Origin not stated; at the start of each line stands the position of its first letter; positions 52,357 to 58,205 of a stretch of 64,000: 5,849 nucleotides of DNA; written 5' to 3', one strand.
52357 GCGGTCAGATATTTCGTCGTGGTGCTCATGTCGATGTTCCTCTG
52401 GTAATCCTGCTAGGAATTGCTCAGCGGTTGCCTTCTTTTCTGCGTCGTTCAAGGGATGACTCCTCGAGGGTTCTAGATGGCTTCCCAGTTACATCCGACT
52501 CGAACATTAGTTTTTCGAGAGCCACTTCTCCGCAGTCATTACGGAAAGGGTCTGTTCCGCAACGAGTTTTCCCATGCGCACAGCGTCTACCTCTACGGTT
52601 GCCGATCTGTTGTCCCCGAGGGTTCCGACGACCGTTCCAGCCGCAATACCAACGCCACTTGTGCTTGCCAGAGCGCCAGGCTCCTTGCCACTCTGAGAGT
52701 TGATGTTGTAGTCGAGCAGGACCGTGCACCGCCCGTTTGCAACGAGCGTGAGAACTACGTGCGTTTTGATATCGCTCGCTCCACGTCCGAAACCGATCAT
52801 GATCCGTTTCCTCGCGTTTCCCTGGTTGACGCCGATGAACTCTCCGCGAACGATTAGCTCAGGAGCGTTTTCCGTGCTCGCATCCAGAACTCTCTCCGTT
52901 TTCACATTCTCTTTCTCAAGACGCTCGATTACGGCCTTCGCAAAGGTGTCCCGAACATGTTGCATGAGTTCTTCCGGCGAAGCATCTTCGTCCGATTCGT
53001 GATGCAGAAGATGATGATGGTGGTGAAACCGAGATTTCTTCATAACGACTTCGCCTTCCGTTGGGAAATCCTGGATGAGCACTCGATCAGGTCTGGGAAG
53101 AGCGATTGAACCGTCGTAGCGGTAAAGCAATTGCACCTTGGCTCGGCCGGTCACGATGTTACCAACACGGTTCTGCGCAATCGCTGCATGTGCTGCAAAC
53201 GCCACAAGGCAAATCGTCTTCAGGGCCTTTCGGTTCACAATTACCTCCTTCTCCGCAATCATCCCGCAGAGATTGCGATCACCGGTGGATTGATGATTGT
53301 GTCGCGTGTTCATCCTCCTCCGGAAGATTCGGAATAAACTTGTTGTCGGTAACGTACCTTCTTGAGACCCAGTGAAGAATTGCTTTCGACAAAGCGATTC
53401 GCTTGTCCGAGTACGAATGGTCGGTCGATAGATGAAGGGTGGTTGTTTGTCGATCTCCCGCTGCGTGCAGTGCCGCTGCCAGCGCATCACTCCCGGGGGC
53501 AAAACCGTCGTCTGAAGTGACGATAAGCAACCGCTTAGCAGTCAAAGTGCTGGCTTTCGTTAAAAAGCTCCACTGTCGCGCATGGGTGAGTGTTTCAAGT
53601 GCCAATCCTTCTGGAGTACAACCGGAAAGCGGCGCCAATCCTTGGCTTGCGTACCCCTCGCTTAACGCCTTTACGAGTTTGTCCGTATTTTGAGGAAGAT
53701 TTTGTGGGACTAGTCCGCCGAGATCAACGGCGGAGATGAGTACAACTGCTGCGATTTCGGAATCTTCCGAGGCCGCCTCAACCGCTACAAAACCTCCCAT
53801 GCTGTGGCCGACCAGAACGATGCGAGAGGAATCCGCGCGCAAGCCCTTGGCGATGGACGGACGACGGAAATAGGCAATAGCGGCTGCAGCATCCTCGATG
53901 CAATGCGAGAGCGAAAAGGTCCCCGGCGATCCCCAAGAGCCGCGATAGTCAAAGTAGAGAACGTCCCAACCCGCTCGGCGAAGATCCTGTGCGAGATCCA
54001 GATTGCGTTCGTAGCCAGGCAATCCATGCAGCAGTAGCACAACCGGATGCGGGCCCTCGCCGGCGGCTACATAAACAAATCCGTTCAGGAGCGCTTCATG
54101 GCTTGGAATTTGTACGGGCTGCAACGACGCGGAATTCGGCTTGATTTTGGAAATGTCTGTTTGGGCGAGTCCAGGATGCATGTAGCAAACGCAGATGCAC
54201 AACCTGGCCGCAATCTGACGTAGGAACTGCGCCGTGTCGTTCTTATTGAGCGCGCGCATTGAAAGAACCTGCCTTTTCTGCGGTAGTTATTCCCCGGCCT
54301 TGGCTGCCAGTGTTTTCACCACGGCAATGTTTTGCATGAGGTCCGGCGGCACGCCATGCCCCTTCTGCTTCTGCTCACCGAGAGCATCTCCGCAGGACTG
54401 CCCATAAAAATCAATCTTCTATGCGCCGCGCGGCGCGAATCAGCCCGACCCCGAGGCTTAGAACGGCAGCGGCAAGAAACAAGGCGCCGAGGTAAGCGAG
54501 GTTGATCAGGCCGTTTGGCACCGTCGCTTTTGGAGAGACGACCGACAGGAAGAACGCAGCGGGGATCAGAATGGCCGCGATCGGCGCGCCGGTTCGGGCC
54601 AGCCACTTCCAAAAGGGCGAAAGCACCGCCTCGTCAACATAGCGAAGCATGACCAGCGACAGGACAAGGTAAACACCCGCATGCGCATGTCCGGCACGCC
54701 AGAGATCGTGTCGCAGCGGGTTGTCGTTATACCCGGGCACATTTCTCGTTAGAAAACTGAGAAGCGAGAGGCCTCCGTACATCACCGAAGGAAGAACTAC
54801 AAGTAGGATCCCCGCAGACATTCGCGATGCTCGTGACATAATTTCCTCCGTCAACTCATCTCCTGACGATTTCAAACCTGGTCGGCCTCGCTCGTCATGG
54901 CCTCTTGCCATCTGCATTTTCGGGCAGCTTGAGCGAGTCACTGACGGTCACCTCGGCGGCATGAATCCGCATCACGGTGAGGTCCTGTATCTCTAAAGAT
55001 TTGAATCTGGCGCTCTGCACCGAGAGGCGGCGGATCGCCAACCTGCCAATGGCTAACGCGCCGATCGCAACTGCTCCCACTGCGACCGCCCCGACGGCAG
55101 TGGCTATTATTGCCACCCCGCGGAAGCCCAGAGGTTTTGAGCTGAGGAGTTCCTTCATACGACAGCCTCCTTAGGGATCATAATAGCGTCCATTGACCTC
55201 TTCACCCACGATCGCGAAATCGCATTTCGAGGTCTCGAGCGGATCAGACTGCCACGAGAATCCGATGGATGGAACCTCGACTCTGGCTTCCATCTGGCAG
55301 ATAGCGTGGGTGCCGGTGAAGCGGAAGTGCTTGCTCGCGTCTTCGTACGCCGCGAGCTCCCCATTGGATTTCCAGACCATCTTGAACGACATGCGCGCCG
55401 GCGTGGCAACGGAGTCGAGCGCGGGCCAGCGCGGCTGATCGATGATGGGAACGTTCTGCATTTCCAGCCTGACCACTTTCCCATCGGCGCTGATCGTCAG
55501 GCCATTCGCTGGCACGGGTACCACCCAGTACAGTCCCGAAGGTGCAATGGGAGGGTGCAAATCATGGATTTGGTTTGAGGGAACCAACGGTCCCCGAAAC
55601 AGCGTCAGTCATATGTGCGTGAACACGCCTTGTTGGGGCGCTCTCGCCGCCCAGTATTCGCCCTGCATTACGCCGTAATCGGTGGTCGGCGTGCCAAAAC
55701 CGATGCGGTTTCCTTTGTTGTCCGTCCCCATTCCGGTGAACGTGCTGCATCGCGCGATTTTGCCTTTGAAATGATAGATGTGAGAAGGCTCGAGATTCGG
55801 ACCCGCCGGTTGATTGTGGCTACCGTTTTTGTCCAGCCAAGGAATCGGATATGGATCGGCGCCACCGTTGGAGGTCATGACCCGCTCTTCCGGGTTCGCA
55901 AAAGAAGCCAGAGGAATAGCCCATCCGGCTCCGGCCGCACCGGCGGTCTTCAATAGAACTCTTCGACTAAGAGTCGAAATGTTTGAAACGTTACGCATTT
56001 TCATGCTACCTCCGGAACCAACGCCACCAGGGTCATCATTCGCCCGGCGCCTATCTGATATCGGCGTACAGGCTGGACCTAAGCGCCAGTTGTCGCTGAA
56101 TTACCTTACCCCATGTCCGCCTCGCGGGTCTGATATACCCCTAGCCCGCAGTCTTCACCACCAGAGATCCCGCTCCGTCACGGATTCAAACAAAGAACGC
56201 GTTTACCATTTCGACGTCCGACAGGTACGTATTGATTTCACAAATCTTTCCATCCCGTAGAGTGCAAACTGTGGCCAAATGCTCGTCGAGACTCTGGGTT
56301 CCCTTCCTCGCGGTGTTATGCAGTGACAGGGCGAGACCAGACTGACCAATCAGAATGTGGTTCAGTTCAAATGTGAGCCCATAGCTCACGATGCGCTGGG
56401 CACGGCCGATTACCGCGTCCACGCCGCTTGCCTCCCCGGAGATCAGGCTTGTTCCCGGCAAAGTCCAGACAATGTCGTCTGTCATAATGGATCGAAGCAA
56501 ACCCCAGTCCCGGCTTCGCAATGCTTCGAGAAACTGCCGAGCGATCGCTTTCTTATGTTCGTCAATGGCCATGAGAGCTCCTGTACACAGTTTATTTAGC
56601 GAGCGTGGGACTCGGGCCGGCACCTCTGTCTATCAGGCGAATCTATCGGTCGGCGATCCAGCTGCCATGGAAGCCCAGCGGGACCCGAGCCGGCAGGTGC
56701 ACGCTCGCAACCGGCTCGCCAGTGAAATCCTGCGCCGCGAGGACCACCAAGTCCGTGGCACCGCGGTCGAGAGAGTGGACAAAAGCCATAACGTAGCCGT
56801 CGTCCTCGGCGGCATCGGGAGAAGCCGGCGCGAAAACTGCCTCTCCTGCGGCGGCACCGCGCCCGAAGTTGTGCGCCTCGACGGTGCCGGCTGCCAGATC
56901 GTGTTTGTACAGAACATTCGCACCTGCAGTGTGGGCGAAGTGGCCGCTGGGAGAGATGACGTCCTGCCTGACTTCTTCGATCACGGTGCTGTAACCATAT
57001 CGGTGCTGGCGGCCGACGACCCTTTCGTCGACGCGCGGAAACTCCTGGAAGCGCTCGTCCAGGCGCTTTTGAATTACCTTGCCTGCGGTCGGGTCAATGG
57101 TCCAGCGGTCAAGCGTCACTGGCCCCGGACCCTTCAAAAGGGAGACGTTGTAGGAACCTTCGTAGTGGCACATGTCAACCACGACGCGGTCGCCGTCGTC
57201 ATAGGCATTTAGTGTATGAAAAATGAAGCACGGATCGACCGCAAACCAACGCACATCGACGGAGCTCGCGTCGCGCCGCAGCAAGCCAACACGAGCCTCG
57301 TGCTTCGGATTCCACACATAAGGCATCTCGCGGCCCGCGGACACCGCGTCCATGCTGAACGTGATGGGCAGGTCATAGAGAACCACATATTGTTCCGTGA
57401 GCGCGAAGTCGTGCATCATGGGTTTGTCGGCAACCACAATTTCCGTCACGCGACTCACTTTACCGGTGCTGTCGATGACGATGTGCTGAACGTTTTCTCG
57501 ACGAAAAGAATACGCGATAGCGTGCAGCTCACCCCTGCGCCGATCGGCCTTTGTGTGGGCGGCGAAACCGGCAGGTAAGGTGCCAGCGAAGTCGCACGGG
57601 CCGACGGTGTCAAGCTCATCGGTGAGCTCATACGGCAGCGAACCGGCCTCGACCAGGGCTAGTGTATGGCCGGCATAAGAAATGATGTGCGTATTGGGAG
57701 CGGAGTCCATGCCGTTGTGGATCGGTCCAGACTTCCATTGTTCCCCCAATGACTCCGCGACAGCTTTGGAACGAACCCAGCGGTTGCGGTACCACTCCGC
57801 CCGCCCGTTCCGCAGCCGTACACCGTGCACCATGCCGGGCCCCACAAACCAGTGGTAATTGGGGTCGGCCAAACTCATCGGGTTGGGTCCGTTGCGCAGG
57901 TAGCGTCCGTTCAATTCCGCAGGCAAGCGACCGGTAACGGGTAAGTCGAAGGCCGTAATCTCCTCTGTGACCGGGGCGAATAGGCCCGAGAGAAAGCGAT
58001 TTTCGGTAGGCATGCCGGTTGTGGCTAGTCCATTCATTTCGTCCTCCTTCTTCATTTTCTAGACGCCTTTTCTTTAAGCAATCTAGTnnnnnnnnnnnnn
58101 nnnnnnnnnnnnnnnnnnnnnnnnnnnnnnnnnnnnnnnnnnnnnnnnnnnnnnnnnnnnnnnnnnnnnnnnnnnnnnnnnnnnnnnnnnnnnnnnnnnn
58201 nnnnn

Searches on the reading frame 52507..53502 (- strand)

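Call 75: search_protein_families(library=pfam, proteins=[window:52507-53502:-], max_evalue=0.00001)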
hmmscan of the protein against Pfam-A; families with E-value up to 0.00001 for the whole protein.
window:52507-53502:- (331 aa): 1 family
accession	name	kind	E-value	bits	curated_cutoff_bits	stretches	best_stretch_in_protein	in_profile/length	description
PF14366.11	DUF4410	-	5e-19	68.9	26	1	141-288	1-119/120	Domain of unknown function (DUF4410)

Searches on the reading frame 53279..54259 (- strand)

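Call 75: search_protein_families(library=pfam, proteins=[window:53279-54259:-], max_evalue=0.00001)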
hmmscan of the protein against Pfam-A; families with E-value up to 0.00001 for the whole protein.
window:53279-54259:- (326 aa): 5 families
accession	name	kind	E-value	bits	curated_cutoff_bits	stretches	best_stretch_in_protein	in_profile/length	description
PF00561.26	Abhydrolase_1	-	1.2e-14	55.1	25.8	1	72-186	1-103/245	alpha/beta hydrolase fold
PF12697.13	Abhydrolase_6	-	2.7e-14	54.8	26.3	1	74-213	1-132/217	Alpha/beta hydrolase family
PF12146.15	Hydrolase_4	-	3.9e-13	49.7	27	1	70-178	3-110/239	Serine aminopeptidase, S33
PF08538.16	DUF1749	-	2.5e-07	30.6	24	1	88-156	51-116/299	Protein of unknown function (DUF1749)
PF07859.19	Abhydrolase_3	-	7.1e-07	29.6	25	1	96-283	28-208/210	alpha/beta hydrolase fold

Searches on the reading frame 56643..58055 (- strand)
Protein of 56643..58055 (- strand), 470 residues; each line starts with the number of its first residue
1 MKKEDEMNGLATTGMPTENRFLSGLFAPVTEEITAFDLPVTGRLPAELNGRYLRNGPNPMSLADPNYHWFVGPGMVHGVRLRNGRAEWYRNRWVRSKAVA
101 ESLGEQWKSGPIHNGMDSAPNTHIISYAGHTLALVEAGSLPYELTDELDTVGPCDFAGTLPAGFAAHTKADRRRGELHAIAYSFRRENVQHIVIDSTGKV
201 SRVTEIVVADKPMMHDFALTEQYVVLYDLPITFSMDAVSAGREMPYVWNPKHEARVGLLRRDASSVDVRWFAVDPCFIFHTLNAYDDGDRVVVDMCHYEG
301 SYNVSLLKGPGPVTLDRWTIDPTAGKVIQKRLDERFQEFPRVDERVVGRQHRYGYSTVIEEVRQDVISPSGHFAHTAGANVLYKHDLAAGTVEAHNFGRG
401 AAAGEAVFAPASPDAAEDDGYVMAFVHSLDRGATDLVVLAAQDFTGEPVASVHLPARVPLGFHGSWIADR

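Call 75: search_protein_families(library=pfam, proteins=[window:56643-58055:-], max_evalue=0.00001)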
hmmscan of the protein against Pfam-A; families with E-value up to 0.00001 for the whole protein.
window:56643-58055:- (470 aa): 1 family
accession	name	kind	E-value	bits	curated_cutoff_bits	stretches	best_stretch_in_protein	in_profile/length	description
PF03055.21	RPE65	-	1.5e-112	377.6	27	1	26-467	1-468/469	Retinal pigment epithelial membrane protein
